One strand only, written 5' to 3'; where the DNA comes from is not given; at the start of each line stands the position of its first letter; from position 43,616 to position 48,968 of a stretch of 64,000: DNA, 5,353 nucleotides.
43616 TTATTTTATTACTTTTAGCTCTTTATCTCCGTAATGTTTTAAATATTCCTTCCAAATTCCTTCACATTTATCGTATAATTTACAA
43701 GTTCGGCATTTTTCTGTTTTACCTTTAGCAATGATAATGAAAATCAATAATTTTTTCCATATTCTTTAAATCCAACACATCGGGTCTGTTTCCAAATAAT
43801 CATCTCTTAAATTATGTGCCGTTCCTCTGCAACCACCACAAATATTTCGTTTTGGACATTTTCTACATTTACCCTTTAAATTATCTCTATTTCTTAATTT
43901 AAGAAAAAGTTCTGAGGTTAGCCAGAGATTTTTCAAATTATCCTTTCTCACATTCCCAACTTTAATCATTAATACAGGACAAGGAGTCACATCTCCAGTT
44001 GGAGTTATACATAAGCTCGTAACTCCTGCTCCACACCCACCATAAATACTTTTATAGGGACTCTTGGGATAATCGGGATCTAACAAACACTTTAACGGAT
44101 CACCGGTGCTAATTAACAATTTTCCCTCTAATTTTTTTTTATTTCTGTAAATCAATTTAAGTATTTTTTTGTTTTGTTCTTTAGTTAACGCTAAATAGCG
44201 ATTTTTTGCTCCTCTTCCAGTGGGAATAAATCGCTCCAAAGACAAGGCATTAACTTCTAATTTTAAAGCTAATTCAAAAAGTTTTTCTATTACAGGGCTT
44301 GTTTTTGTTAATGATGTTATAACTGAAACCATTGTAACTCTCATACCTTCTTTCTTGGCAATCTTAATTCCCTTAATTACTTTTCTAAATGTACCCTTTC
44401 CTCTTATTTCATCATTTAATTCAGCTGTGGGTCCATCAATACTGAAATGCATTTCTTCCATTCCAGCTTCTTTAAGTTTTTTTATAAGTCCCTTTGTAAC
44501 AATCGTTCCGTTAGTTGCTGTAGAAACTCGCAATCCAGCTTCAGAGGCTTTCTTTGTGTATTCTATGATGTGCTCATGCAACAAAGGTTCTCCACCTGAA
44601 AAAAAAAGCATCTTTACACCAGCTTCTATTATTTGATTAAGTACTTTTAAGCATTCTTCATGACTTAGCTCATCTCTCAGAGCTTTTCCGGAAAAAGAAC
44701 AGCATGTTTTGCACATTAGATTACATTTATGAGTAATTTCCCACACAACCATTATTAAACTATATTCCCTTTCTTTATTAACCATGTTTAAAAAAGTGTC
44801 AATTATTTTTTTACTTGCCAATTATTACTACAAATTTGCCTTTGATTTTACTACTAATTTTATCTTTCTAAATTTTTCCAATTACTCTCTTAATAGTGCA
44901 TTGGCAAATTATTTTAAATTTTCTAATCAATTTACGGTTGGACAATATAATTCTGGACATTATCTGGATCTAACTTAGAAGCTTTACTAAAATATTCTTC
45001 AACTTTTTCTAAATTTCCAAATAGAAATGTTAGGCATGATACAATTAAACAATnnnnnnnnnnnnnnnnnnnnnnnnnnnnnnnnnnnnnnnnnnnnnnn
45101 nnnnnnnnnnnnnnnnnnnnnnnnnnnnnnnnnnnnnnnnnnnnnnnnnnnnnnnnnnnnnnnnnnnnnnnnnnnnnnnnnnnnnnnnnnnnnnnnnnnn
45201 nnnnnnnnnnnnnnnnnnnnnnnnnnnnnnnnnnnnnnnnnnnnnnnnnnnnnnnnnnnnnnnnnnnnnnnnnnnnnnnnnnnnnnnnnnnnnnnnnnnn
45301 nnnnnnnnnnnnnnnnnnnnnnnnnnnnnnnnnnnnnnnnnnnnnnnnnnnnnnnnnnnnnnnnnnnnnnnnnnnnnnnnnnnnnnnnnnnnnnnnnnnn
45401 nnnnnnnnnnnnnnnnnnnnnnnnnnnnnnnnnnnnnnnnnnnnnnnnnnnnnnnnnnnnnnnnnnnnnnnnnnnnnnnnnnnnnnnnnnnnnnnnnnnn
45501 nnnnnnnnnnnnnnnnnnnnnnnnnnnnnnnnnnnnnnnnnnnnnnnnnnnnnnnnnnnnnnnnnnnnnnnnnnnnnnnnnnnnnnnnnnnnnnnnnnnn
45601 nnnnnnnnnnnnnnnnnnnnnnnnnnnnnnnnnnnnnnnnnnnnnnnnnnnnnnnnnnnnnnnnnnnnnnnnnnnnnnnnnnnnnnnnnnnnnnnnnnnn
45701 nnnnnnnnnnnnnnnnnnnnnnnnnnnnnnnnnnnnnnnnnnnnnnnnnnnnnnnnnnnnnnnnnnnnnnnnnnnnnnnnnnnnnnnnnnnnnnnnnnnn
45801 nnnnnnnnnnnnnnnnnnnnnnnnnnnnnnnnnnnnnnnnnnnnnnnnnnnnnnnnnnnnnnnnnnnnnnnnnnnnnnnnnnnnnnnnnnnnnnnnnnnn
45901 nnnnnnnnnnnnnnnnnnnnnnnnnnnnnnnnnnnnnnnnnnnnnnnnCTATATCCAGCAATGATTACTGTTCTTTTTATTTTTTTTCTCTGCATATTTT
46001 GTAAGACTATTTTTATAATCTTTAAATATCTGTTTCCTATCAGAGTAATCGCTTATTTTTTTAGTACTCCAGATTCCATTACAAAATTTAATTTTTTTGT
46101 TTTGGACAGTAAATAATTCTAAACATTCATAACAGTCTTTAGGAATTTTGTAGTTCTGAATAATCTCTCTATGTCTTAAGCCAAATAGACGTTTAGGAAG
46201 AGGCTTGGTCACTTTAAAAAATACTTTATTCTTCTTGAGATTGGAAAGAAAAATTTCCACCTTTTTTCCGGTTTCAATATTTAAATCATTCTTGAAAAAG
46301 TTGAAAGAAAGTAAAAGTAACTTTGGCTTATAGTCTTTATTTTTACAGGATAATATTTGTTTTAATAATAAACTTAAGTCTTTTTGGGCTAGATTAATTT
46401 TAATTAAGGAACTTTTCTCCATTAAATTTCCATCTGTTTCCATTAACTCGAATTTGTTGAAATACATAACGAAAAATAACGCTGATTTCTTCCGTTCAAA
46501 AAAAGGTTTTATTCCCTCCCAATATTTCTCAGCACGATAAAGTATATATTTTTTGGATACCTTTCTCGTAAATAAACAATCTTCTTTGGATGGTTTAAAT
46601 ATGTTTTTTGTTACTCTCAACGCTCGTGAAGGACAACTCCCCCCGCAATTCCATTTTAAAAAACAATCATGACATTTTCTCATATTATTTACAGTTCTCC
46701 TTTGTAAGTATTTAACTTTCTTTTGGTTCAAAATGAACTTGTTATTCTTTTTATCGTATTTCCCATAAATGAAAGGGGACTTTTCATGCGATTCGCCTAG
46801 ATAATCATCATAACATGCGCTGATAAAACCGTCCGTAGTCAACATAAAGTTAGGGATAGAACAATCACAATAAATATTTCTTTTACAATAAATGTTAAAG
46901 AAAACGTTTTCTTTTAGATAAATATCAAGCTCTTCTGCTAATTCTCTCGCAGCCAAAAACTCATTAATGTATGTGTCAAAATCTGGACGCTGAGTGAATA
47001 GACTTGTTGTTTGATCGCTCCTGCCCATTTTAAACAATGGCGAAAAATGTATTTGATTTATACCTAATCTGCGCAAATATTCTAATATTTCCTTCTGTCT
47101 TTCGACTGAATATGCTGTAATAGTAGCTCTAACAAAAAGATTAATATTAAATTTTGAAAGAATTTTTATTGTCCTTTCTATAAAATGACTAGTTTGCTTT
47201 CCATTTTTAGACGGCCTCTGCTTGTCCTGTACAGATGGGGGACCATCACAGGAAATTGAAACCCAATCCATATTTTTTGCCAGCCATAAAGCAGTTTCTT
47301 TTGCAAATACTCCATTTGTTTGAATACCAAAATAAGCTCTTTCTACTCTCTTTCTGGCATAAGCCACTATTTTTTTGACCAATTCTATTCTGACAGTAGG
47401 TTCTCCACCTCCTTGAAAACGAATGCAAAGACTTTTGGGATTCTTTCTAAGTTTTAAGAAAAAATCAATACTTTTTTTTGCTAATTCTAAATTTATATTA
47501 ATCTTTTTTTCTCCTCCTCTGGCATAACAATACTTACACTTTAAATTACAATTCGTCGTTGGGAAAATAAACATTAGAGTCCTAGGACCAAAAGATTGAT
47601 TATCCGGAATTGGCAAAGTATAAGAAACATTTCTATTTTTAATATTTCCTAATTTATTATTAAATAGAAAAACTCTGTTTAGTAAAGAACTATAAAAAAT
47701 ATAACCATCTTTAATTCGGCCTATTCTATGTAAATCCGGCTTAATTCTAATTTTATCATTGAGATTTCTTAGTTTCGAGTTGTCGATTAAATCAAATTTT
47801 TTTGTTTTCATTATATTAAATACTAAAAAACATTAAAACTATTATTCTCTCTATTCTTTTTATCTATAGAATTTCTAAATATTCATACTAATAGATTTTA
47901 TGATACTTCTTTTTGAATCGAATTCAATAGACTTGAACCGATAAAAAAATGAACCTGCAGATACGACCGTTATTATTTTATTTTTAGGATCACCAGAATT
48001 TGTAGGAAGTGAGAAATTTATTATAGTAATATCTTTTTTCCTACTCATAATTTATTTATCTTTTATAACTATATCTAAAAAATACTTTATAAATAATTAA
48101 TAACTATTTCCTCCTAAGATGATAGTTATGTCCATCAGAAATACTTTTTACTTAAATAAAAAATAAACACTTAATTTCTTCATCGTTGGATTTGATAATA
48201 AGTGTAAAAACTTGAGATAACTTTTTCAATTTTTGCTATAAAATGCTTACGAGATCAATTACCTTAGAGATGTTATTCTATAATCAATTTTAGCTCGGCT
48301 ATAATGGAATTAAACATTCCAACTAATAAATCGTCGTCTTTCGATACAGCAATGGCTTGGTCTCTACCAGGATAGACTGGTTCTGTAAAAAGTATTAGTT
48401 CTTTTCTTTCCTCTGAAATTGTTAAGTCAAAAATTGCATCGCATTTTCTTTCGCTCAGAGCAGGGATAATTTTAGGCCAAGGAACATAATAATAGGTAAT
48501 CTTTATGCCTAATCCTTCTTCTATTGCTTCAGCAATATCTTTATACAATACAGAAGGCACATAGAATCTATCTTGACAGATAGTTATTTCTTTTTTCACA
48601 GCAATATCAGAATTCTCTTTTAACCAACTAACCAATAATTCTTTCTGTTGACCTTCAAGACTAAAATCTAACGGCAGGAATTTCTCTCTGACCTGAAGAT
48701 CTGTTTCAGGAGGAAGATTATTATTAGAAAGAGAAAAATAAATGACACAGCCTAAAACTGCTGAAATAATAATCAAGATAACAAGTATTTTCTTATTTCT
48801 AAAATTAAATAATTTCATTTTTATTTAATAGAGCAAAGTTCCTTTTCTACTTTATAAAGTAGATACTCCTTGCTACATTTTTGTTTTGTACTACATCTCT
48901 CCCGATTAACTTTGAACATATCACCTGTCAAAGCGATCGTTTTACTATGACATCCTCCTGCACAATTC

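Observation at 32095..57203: A 25-kb single-strand block with 15 radical SAM genes: a greatly expanded Hxs-type maturation system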

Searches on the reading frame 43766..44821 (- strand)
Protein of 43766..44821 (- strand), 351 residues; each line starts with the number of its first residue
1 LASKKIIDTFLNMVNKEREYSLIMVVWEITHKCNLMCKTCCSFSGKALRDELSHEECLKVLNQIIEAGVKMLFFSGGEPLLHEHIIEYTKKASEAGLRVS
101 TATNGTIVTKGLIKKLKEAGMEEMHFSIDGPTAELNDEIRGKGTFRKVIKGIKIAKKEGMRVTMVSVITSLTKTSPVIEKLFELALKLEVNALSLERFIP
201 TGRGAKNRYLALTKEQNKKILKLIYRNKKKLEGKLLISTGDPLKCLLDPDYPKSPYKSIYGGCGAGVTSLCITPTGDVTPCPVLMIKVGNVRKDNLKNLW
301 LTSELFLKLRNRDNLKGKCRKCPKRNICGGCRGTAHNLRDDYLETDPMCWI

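Call 4: search_protein_families(library=ncbifam, proteins=[window:43766-44821:-], max_evalue=0.01)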
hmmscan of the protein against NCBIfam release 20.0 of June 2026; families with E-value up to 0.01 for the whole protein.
window:43766-44821:- (351 aa): 84 families (the best 25 are shown)
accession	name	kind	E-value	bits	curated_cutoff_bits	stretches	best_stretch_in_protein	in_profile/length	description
TIGR04545.1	rSAM_ahbD_hemeb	equivalog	1.5e-67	228.5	500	1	24-349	1-335/339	heme b synthase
TIGR04055.1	rSAM_NirJ2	equivalog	8.2e-62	209.6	500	1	24-349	1-322/326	putative heme d1 biosynthesis radical SAM protein NirJ2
TIGR04053.2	TIGR04053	equivalog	3.4e-58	197.7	395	2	23-230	8-216/366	TIGR04053 family radical SAM/SPASM domain-containing protein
TIGR04303.1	GeoRSP_rSAM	equivalog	4.3e-51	174.4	400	1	24-350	6-325/325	GeoRSP system radical SAM/SPASM protein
TIGR04051.1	rSAM_NirJ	equivalog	1e-46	159.6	515.45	2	24-227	3-205/354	heme d1 biosynthesis radical SAM protein NirJ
TIGR02109.1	PQQ_syn_pqqE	equivalog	2.8e-45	154.8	381.35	1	24-349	8-330/358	pyrroloquinoline quinone biosynthesis protein PqqE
TIGR03962.1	mycofact_rSAM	equivalog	4.3e-44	151.1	265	1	23-336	12-318/339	mycofactocin radical SAM maturase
TIGR04054.1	rSAM_NirJ1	equivalog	4.4e-43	147.4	650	2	24-228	37-240/387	putative heme d1 biosynthesis radical SAM protein NirJ1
TIGR04546.1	rSAM_ahbC_deAc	equivalog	1.6e-41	142.4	650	2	24-232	40-247/390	12,18-didecarboxysiroheme deacetylase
NF045574.1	sacti_mat_StsB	exception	1.3e-40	139.6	625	1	18-334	91-398/466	StsB family radical SAM/SPASM domain sactipeptide maturase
TIGR04347.1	pseudo_SAM_Halo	equivalog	8.5e-40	137.2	525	2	21-253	36-262/390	TIGR04347 family pseudo-SAM/SPASM protein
NF050035.1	rSAM_WgK_link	exception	6.6e-38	130.6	650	2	22-228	8-214/367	radical SAM/SPASM peptide maturase WgkB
TIGR04340.1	rSAM_ACGX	hypoth_equivalog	1.2e-37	129.9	400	1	26-350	6-338/341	radical SAM/SPASM domain protein, ACGX system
TIGR04133.1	rSAM_w_lipo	hypoth_equivalog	6.1e-36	124.1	425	1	15-341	16-337/350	TIGR04133 family radical SAM/SPASM protein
TIGR03913.1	rad_SAM_trio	equivalog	2.3e-35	121.9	591.75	1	18-339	14-343/477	GDL motif peptide-associated radical SAM/SPASM maturase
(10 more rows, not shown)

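Call 66: search_protein_families(library=padloc, proteins=[window:43766-44821:-], max_evalue=0.001)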
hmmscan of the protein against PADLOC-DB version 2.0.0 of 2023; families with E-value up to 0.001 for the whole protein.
window:43766-44821:- (351 aa): 3 families
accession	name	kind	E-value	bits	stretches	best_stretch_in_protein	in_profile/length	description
PDLC02904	pVip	-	2.1e-22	77.9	1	23-222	3-195/262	Viperins associated with kinases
PDLC02903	pVip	-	1.1e-20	72.2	1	25-174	2-151/257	Viperins not associated with kinases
PDLC02905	pVip-kinase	-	4.7e-12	43.9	1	25-139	184-302/474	Viperin-kinase fusion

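Call 67: search_protein_families(library=pfam, proteins=[window:43766-44785:-], max_evalue=0.01)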
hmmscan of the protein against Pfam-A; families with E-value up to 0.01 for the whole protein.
window:43766-44785:- (339 aa): 3 families
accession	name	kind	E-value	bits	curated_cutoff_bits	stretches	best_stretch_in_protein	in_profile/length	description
PF04055.27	Radical_SAM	-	1.2e-28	100.8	29.5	1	16-157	2-149/166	Radical SAM superfamily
PF13186.11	SPASM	-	1.4e-10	41.7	21.5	1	251-311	1-67/67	Iron-sulfur cluster-binding domain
PF13353.11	Fer4_12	-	4.5e-06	27.4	22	1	18-122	12-119/137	4Fe-4S single cluster domain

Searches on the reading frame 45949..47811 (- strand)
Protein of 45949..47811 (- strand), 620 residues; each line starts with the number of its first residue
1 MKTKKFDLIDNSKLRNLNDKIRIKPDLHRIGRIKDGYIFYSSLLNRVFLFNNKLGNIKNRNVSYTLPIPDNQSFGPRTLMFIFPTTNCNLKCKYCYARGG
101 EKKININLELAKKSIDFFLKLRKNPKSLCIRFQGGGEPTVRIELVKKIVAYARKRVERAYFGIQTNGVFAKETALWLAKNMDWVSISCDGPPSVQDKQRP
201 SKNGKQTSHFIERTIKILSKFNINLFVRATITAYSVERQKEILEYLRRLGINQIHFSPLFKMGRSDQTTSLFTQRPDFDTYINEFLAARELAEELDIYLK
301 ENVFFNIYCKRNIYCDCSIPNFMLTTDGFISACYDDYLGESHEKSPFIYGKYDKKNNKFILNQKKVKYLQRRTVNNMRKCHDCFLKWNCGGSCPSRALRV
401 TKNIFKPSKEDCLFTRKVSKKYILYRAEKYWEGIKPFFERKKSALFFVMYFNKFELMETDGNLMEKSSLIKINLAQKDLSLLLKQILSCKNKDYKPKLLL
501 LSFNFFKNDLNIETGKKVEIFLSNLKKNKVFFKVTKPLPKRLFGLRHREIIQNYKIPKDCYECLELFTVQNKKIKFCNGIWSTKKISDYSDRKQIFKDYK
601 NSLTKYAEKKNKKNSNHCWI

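Call 5: search_protein_families(library=ncbifam, proteins=[window:45949-47811:-], max_evalue=0.01)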
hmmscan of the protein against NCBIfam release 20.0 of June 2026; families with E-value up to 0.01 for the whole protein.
window:45949-47811:- (620 aa): 60 families (the best 25 are shown)
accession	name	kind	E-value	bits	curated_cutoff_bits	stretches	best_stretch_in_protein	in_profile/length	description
NF047865.1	rSAM_PapB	equivalog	4.4e-41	141.2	340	1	83-406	8-329/330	PapB family radical SAM/SPASM ranthipeptide maturase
TIGR04064.1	rSAM_nif11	equivalog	1.3e-32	113.1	518.7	2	76-258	76-262/459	nif11-like peptide radical SAM maturase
TIGR03974.1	rSAM_six_Cys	equivalog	2.8e-32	112.2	425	1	86-418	105-441/451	thioether cross-link-forming SCIFF peptide maturase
TIGR03978.1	rSAM_paired_1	equivalog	1.2e-28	100.2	370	1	72-410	77-433/466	His-Xaa-Ser system radical SAM maturase HxsB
TIGR03942.1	sulfatase_rSAM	equivalog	2.2e-28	99.4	349.45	1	85-403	8-334/363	anaerobic sulfatase maturase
NF040492.1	not_ScfB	exception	7.6e-28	97.6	855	1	86-418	103-440/450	ScfB-related radical SAM/SPASM orphan maturase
NF038107.1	rSAM_NF038107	equivalog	2.5e-24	85.9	600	1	82-401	89-408/444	Cys-every-fifth radical SAM/SPASM peptide maturase CefB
NF041298.1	rSAM_mat_DynA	equivalog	7.7e-24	84.3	450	1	82-404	5-332/356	dynobactin maturation radical SAM/SPASM protein DynA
TIGR03906.1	quino_hemo_SAM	equivalog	3.3e-23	82.1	453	1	85-415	101-436/467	quinohemoprotein amine dehydrogenase maturation protein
TIGR04068.1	rSAM_ocin_clost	equivalog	1.5e-22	80.1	500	1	82-219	88-233/462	Cys-rich peptide radical SAM maturase CcpM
TIGR04115.1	rSAM_Cxxx_rpt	equivalog_domain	1.8e-21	77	350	1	79-389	4-322/359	radical SAM peptide maturase, CXXX-repeat target family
TIGR04317.1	W_rSAM_matur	equivalog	1.3e-20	73.8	380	1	80-418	6-345/349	tungsten cofactor oxidoreductase radical SAM maturase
TIGR04334.1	rSAM_Clo7bot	equivalog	1.1e-19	70.4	600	1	80-410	92-419/440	radical SAM/SPASM domain Clo7bot peptide maturase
TIGR04261.1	rSAM_GlyRichRpt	subfamily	2.5e-19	69.5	310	1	82-428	1-362/363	cyclophane-forming radical SAM/SPASM peptide maturase GrrM/OscB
NF041718.1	rSAM_phane_AMC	equivalog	3e-19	69.2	425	1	79-263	7-192/362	cyclophane-forming radical SAM peptide maturase AmcB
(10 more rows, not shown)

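Call 36: find_related_loci(query=A2, collection=metagenome_contigs, flank=10000)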
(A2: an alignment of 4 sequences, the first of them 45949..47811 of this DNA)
Query A2 (620 aa) in metagenome_contigs; peptide patterns used: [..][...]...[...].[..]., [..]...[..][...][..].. (x = any residue, [..] = any of these).
376 stretches matched a pattern; 173 encode a relative of the query (tblastn E <= 1e-3); the best 80 are kept; 80 distinct loci.
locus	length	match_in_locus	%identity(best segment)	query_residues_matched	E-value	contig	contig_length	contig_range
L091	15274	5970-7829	77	1-620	0e+0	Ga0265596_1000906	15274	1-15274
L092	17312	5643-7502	77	1-620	0e+0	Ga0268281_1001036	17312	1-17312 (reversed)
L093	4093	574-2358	38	11-596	1e-117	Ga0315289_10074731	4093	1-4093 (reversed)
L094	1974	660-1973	42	1-420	5e-115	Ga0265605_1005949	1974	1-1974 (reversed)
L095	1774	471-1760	42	1-412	8e-113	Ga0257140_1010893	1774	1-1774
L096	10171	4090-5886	34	25-611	1e-100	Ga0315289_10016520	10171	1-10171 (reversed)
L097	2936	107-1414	39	11-429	9e-89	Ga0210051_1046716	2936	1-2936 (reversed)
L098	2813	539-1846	39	11-429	3e-89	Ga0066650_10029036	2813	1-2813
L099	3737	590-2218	34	85-617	9e-77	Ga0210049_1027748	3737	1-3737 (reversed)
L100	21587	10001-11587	32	85-602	1e-71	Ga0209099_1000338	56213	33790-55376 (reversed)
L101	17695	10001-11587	32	85-602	1e-71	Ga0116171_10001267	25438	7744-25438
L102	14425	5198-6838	33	85-604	4e-71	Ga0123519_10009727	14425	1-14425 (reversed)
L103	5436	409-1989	34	85-600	3e-71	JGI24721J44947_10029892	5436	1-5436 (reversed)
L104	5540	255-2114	32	8-599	9e-71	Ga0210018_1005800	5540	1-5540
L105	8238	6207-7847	31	70-602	2e-68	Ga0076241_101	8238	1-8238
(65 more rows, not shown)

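Call 66: search_protein_families(library=padloc, proteins=[window:45949-47811:-], max_evalue=0.001)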
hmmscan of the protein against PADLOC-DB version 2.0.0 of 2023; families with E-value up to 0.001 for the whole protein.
window:45949-47811:- (620 aa): 2 families
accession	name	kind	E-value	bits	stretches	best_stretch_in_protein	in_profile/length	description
PDLC02904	pVip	-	7.3e-14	49.9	1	85-282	10-194/262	Viperins associated with kinases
PDLC02903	pVip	-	1.2e-13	49.2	1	85-284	7-192/257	Viperins not associated with kinases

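Call 79: search_protein_families(library=pfam, proteins=[L091:4539-5903:+, L091:3874-4446:+, window:45949-47811:-], max_evalue=0.01)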
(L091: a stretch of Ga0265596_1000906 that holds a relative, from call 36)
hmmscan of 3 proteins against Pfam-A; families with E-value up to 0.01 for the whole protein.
L091:4539-5903:+ (454 aa): 3 families
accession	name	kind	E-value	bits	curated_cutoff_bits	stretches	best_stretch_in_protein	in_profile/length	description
PF04055.27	Radical_SAM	-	1.5e-15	58.2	29.5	1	199-361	1-165/166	Radical SAM superfamily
PF02310.24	B12-binding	-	1e-08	35.5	32.1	1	29-138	13-117/121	B12 binding domain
PF19864.5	Radical_SAM_N2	-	0.0031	17.4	29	1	102-150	86-130/151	Radical SAM proteins, N-terminal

L091:3874-4446:+ (190 aa): 1 family
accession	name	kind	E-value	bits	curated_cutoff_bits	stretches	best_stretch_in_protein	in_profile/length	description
PF20221.3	DUF6580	-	1.6e-49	168.7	27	1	14-172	6-157/162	Family of unknown function (DUF6580)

window:45949-47811:- (620 aa): 2 families
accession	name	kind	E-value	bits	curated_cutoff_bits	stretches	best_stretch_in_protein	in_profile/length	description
PF04055.27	Radical_SAM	-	1.2e-15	58.6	29.5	1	83-247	2-164/166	Radical SAM superfamily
PF13353.11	Fer4_12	-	2.4e-06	28.3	22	1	80-207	10-131/137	4Fe-4S single cluster domain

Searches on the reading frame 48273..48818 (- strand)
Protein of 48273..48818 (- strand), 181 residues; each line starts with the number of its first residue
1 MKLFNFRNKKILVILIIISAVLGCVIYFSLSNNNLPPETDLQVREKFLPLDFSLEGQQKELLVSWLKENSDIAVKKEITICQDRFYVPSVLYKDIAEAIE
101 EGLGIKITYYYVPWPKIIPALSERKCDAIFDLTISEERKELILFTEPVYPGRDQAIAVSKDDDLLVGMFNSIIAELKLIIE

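Call 6: search_protein_families(library=ncbifam, proteins=[window:48273-48818:-], max_evalue=0.01)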
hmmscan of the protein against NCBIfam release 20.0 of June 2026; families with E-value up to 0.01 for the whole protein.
window:48273-48818:- (181 aa): 6 families
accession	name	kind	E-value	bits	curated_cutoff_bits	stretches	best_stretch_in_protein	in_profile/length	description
TIGR01096.1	3A0103s03R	subfamily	2.3e-08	33.8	256.35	1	94-164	56-122/250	lysine/arginine/ornithine ABC transporter substrate-binding protein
NF011965.0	PRK15437.1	equivalog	0.00054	19.6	459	1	94-164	54-124/260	histidine ABC transporter substrate-binding protein HisJ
NF008426.0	PRK11260.1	equivalog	0.0015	17.9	312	1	94-156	69-132/266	cystine ABC transporter substrate-binding protein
NF007029.0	PRK09495.1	equivalog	0.0022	17.8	303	1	94-152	52-111/248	glutamine ABC transporter substrate-binding protein GlnH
NF041765.1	ArtJ_Ecoli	equivalog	0.003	17.2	510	1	94-162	49-116/243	arginine ABC transporter substrate-binding protein ArtJ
NF041764.1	ArtI_Ecoli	equivalog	0.0068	15.8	522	0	94-150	49-106/243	arginine ABC transporter substrate-binding protein ArtI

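Call 7: search_protein_families(library=pfam, proteins=[window:48273-48818:-], max_evalue=0.01)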
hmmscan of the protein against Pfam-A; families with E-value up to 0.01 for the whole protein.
window:48273-48818:- (181 aa): 2 families
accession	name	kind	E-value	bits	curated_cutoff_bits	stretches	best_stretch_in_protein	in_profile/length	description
PF00497.25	SBP_bac_3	-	1.3e-13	51.3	26.4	1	94-163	27-95/132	Bacterial extracellular solute-binding proteins, family 3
PF08455.15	SNF2_assoc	-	0.0041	16.6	27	1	38-101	32-97/373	Bacterial SNF2 helicase associated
